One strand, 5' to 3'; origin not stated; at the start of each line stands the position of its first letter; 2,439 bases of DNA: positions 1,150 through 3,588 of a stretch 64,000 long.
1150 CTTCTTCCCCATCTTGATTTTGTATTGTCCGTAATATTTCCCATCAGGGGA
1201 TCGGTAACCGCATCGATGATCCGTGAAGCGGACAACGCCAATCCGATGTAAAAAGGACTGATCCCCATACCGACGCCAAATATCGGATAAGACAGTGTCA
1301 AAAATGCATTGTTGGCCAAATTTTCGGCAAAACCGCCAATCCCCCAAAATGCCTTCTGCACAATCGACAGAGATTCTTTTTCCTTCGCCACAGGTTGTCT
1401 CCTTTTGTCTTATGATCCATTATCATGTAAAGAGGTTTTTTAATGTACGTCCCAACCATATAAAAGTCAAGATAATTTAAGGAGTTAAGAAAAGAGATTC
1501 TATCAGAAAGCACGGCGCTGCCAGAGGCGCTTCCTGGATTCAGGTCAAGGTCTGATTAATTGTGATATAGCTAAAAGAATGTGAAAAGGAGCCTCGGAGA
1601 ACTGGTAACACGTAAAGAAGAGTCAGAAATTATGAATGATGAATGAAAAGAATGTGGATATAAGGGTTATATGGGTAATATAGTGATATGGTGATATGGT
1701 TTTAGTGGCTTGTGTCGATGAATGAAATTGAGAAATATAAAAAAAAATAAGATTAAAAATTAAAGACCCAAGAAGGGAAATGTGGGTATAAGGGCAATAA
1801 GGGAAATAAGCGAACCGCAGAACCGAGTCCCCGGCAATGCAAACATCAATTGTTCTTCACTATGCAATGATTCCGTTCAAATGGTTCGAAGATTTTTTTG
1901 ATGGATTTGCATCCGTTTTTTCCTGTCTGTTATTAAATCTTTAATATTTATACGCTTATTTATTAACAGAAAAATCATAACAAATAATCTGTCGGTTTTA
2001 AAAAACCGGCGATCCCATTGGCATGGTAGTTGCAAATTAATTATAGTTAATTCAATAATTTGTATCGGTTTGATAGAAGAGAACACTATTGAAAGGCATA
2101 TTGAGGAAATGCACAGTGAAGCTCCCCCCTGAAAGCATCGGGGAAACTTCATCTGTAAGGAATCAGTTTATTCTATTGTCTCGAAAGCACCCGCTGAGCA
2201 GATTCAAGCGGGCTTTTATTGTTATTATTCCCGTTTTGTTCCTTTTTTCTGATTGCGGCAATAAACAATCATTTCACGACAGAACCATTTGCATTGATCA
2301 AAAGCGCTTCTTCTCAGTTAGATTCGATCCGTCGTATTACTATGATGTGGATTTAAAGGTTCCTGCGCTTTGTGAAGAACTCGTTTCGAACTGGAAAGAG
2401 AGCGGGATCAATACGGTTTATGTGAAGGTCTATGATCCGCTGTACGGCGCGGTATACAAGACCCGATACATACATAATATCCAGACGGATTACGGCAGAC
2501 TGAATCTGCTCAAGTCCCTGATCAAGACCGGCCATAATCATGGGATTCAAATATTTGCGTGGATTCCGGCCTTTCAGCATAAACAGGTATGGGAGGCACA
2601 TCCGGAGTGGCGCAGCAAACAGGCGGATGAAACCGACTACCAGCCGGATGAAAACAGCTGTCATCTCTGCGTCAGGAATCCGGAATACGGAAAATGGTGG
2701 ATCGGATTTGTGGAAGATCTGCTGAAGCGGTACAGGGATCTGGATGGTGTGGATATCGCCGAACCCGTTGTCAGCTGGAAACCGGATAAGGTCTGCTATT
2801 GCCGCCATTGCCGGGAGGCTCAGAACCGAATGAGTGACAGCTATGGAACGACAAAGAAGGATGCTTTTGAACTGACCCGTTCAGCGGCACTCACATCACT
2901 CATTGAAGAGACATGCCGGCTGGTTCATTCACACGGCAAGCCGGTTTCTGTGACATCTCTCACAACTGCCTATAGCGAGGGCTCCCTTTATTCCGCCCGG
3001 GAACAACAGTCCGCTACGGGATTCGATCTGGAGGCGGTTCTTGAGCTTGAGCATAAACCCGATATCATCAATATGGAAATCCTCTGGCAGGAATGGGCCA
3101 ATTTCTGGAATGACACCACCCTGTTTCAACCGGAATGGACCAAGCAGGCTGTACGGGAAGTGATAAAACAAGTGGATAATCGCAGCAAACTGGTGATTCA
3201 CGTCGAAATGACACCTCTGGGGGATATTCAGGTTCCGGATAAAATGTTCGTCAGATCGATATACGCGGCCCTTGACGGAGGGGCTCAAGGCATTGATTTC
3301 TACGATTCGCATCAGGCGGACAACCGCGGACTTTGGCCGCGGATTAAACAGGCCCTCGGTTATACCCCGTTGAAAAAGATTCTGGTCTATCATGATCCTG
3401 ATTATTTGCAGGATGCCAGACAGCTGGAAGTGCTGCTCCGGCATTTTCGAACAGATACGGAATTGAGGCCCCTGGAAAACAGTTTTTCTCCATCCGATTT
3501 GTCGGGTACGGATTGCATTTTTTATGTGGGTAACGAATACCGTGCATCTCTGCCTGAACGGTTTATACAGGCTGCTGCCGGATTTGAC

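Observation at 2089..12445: Synthase-dependent exopolysaccharide locus with an unusual 1706-aa double-anchored modification enzyme (GH-like barrel, DUF2334 deacetylase-like domain, second GH-like barrel)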

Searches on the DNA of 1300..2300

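Call 91: search_rna_families(source=window, start=1300, end=2300, threshold=evalue, max_evalue=1)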
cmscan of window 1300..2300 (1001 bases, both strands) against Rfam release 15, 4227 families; matches with E-value up to 1: 0.
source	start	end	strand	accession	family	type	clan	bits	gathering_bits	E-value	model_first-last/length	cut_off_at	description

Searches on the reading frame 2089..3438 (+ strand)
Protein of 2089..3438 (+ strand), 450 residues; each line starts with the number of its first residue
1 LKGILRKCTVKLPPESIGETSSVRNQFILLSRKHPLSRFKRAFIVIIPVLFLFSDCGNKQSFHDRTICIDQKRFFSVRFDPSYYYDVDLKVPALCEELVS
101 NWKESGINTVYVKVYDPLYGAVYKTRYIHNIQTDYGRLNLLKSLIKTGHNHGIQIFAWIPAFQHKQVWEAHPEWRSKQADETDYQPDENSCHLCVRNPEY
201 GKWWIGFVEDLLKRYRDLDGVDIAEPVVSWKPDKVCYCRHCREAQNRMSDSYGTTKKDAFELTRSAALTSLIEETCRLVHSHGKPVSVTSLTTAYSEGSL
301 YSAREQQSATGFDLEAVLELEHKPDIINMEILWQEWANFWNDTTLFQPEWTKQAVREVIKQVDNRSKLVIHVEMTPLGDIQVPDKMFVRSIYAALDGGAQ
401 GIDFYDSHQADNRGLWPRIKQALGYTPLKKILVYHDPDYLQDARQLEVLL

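Call 9: search_protein_families(library=pfam, proteins=[window:2089-3438:+], max_evalue=1)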
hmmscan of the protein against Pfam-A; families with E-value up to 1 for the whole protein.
window:2089-3438:+ (450 aa): 5 families
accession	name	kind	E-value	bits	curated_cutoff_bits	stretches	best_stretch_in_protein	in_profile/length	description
PF14871.12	GHL6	-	3.4e-10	40.7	35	1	96-221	3-128/132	Hypothetical glycosyl hydrolase 6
PF13200.12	DUF4015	-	2.8e-05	23.8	27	1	90-289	10-193/313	Putative glycosyl hydrolase domain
PF10629.15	CMI2B-like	-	0.063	13.9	21.6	1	237-276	8-47/67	Ciliary microtubule inner protein 2B-like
PF13480.13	Acetyltransf_6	-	0.065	13.8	22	1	329-371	31-75/143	Acetyltransferase (GNAT) domain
PF04828.22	GFA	-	0.065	13.7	24.3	1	234-268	23-57/115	Glutathione-dependent formaldehyde-activating enzyme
